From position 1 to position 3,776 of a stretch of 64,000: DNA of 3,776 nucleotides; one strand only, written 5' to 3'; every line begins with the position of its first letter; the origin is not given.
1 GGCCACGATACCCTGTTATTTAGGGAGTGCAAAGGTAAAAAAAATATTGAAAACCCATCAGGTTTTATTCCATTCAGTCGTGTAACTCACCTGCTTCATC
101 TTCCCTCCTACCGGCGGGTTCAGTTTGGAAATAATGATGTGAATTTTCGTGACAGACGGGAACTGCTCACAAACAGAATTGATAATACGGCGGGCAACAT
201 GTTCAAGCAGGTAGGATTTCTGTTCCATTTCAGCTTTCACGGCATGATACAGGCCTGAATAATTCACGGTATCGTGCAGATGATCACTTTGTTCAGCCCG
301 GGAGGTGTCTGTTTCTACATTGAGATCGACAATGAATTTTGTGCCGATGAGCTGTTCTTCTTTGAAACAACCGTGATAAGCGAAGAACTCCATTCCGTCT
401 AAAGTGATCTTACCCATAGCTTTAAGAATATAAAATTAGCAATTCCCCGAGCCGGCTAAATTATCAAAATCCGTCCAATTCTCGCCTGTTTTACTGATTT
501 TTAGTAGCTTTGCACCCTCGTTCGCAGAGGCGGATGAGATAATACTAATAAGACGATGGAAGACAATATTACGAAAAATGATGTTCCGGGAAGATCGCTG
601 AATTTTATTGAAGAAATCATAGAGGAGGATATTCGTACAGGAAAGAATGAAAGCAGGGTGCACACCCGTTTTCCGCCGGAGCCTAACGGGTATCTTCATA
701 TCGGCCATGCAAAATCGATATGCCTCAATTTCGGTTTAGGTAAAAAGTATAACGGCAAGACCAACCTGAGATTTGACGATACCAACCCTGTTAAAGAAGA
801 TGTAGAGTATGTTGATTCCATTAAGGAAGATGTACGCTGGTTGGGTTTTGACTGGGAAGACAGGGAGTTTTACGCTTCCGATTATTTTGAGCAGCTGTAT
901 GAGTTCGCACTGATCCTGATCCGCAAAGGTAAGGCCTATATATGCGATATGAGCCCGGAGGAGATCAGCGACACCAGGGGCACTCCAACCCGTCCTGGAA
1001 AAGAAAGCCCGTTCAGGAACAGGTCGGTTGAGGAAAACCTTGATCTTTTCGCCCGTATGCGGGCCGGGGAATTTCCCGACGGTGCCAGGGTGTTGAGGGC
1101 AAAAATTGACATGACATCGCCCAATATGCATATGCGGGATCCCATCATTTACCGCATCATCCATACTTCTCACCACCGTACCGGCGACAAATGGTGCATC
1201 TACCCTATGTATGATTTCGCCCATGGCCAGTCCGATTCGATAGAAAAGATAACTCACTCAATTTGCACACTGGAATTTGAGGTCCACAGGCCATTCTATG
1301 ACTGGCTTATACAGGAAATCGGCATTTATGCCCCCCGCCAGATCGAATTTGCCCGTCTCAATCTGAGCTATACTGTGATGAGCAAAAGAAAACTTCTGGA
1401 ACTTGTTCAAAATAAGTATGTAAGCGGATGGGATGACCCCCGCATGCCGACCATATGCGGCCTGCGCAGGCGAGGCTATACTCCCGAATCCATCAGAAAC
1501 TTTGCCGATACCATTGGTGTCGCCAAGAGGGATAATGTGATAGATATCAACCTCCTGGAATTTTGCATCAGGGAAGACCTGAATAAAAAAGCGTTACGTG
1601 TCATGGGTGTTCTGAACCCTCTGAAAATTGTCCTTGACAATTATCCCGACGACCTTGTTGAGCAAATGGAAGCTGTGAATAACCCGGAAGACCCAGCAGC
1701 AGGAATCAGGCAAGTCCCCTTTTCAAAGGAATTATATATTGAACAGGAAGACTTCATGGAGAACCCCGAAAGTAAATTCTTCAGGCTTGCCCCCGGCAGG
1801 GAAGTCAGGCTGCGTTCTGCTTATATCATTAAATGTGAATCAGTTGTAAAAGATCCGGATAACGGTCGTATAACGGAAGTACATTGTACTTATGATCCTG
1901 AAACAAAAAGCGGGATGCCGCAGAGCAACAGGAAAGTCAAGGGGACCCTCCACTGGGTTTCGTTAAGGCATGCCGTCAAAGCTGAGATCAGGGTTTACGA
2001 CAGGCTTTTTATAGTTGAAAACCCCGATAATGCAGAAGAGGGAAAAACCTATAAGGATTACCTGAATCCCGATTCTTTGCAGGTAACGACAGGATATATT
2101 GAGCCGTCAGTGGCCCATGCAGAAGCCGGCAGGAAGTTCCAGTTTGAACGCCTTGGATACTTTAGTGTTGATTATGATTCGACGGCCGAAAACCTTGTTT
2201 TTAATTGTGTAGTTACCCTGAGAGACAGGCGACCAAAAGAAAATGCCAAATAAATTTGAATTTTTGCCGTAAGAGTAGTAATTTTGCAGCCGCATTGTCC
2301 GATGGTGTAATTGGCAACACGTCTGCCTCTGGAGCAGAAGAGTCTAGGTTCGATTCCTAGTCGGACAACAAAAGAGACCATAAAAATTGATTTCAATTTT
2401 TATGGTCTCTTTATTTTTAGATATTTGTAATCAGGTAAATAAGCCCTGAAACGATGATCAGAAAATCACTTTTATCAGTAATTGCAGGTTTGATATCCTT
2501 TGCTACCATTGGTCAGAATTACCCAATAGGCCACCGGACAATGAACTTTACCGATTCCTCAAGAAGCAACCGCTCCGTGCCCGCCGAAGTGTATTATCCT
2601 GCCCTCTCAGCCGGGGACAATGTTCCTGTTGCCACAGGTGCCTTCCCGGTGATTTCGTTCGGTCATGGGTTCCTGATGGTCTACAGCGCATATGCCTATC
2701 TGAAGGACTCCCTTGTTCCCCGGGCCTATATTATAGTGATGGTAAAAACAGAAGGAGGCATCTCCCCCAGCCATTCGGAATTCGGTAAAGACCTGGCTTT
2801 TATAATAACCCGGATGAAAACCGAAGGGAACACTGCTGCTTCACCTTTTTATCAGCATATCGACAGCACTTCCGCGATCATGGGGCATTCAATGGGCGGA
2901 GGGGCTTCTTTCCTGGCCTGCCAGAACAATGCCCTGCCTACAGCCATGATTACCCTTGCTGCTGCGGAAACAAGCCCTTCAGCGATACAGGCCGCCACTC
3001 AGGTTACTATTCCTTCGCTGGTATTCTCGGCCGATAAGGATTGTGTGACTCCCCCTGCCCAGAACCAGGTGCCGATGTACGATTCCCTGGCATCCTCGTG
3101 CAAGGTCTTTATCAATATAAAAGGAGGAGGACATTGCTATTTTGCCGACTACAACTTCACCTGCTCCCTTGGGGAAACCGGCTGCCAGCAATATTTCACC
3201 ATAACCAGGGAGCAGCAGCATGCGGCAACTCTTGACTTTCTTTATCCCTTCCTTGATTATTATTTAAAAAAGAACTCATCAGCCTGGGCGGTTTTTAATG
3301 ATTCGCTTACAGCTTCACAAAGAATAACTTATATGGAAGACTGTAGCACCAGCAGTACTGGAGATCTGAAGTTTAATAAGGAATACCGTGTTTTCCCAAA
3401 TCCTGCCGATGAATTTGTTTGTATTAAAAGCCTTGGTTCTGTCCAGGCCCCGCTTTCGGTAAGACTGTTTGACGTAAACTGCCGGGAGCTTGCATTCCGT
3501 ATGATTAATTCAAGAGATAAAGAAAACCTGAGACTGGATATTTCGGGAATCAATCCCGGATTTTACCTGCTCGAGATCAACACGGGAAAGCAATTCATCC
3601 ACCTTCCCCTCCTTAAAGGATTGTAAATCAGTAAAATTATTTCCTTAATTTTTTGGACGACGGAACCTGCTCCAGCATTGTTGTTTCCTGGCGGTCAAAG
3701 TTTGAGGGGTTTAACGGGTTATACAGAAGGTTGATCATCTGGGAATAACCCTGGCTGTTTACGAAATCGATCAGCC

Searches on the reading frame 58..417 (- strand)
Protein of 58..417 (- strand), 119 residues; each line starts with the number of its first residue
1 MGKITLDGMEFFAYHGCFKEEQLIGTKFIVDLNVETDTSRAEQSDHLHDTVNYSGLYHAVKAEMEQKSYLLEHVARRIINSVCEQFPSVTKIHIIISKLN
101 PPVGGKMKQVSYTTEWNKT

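Call 47: search_protein_families(library=pfam, proteins=[window:58-417:-], max_evalue=0.001)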
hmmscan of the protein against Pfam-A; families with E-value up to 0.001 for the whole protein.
window:58-417:- (119 aa): 1 family
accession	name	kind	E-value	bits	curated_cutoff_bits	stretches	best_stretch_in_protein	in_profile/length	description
PF02152.23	FolB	-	1.8e-33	115.8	31.8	1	4-113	1-111/113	Dihydroneopterin aldolase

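Call 53: find_encoding_contigs(protein=window:58-417:-, flank=10000, max_places=8)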
Protein window:58-417:- (119 aa): 5 contigs read that carry it; 5 places shown.
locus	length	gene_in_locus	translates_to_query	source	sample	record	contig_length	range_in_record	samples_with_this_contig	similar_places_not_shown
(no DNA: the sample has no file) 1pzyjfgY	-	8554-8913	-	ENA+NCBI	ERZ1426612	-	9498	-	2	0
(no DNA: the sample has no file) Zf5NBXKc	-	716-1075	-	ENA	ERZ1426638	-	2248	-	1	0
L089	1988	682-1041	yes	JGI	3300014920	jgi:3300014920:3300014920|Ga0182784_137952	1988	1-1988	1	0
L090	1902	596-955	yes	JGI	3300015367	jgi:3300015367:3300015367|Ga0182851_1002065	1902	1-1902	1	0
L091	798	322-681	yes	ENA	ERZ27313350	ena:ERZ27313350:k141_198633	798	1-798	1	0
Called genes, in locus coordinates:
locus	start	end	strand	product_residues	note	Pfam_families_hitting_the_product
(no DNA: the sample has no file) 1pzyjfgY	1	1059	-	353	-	?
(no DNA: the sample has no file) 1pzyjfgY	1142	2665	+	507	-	PF00749:tRNA-synt_1c, PF19269:Anticodon_2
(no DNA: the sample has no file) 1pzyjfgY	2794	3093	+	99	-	PF00801:PKD (weak)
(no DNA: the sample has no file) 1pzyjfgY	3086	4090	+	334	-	-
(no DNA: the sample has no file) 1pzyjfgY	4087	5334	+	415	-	-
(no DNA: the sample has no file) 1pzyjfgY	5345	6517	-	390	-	PF12740:PETase, PF07224:Chlorophyllase (weak), PF12146:Hydrolase_4 (faint), PF12695:Abhydrolase_5 (faint), PF18962:Por_Secre_tail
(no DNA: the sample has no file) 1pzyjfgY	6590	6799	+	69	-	-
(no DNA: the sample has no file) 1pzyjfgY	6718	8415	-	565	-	PF00749:tRNA-synt_1c, PF03950:tRNA-synt_1c_C, PF20974:tRNA-synt_1c_C2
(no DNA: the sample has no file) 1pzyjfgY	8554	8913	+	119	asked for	PF02152:FolB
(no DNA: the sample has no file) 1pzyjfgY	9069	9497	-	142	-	?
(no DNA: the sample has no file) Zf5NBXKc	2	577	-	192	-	?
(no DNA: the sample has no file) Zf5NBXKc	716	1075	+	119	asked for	PF02152:FolB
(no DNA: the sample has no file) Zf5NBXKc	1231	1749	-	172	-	-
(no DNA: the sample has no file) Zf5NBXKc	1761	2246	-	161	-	?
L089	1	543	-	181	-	?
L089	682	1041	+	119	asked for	PF02152:FolB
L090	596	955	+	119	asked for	PF02152:FolB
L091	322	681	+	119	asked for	PF02152:FolB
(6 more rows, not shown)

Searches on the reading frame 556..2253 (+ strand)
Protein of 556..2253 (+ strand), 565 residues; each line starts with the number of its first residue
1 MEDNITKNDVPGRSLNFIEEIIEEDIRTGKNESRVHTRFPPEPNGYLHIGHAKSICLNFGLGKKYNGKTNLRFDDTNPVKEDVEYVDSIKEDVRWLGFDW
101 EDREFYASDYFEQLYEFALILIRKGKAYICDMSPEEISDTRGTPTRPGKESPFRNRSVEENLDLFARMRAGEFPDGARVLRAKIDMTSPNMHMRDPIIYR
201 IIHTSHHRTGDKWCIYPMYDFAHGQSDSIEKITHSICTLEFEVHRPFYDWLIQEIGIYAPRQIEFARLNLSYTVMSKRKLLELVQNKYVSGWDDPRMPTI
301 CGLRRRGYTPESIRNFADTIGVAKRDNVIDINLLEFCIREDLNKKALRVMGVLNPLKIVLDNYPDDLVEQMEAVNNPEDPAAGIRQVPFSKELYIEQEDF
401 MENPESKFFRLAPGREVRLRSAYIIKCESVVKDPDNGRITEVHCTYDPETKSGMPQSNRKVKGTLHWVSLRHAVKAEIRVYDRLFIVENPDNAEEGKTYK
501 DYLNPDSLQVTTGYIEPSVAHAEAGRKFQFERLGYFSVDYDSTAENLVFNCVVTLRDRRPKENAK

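Call 7: search_protein_families(library=pfam, proteins=[window:556-2253:+], max_evalue=0.00001)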
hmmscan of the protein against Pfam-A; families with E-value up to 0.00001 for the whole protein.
window:556-2253:+ (565 aa): 3 families
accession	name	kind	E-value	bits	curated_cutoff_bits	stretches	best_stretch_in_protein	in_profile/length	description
PF00749.27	tRNA-synt_1c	-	4.1e-109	364.7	23.4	1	35-343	2-313/314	tRNA synthetases class I (E and Q), catalytic domain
PF03950.23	tRNA-synt_1c_C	-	8.8e-29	100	23.9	1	346-447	1-91/91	tRNA synthetases class I (E and Q), anti-codon binding domain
PF20974.2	tRNA-synt_1c_C2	-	3.9e-23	82.4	23.9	1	464-539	1-69/69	tRNA synthetases class I (E and Q), anti-codon binding domain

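Call 24: find_encoding_contigs(protein=window:556-2253:+, flank=10000, max_places=4)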
Protein window:556-2253:+ (565 aa): 3 contigs read that carry it; 3 places shown.
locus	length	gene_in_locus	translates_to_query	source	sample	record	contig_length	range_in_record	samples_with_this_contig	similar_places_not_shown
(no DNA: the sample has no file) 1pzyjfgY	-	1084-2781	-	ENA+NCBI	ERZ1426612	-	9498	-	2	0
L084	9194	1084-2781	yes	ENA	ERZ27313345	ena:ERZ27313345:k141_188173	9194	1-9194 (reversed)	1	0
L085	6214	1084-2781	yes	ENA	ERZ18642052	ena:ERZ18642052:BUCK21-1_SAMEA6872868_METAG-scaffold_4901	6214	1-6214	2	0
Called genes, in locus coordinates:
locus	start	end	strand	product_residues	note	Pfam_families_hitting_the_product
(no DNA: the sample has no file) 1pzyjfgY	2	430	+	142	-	?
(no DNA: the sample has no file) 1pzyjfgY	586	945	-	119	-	PF02152:FolB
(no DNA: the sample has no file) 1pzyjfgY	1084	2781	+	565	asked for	PF00749:tRNA-synt_1c, PF03950:tRNA-synt_1c_C, PF20974:tRNA-synt_1c_C2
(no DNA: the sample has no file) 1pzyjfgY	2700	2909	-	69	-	-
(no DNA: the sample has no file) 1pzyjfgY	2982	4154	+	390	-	PF12740:PETase, PF07224:Chlorophyllase (weak), PF12146:Hydrolase_4 (faint), PF12695:Abhydrolase_5 (faint), PF18962:Por_Secre_tail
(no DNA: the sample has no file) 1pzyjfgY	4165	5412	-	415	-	-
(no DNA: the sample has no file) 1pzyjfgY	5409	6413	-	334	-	-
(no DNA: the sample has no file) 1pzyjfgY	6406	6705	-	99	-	PF00801:PKD (weak)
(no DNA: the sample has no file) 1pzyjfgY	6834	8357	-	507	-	PF00749:tRNA-synt_1c, PF19269:Anticodon_2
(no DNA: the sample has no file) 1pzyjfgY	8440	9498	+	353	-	?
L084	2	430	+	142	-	?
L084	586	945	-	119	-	PF02152:FolB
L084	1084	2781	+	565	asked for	PF00749:tRNA-synt_1c, PF03950:tRNA-synt_1c_C, PF20974:tRNA-synt_1c_C2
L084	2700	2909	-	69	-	-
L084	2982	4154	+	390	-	PF12740:PETase, PF07224:Chlorophyllase (weak), PF12146:Hydrolase_4 (faint), PF12695:Abhydrolase_5 (faint), PF18962:Por_Secre_tail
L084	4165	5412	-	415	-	-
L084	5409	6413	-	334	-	-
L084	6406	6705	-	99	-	PF00801:PKD (weak)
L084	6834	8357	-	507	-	PF00749:tRNA-synt_1c, PF19269:Anticodon_2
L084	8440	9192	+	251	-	?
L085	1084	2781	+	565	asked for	PF00749:tRNA-synt_1c, PF03950:tRNA-synt_1c_C, PF20974:tRNA-synt_1c_C2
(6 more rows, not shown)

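Call 47: search_protein_families(library=pfam, proteins=[L084:2-430:+], max_evalue=0.001)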
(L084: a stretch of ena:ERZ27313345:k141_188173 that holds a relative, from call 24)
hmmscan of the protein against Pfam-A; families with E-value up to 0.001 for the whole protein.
L084:2-430:+ (142 aa): 0 families

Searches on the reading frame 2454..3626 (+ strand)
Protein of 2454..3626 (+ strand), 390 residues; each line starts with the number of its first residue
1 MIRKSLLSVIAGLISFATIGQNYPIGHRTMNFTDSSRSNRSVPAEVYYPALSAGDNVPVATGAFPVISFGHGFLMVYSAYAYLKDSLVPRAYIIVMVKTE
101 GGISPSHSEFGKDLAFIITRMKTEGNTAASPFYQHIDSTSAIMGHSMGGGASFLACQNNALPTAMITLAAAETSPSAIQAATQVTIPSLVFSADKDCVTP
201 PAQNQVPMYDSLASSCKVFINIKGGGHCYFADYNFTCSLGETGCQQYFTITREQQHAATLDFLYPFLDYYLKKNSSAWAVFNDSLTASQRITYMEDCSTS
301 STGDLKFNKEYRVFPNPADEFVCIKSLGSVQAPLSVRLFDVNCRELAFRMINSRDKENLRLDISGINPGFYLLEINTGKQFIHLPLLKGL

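Call 7: search_protein_families(library=pfam, proteins=[window:2454-3626:+], max_evalue=0.00001)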
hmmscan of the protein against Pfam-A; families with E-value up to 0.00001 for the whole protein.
window:2454-3626:+ (390 aa): 4 families
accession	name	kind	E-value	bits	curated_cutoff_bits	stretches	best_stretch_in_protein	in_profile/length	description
PF12740.14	PETase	-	9.7e-20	71.5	28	1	60-236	50-220/263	PET hydrolase-like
PF12146.15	Hydrolase_4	-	1.9e-08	34.4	27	0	164-232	170-237/239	Serine aminopeptidase, S33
PF18962.6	Por_Secre_tail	-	2.5e-08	34.5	27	1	313-380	1-67/75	Secretion system C-terminal sorting domain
PF07224.18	Chlorophyllase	-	5e-06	26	26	1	57-156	35-135/301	Chlorophyllase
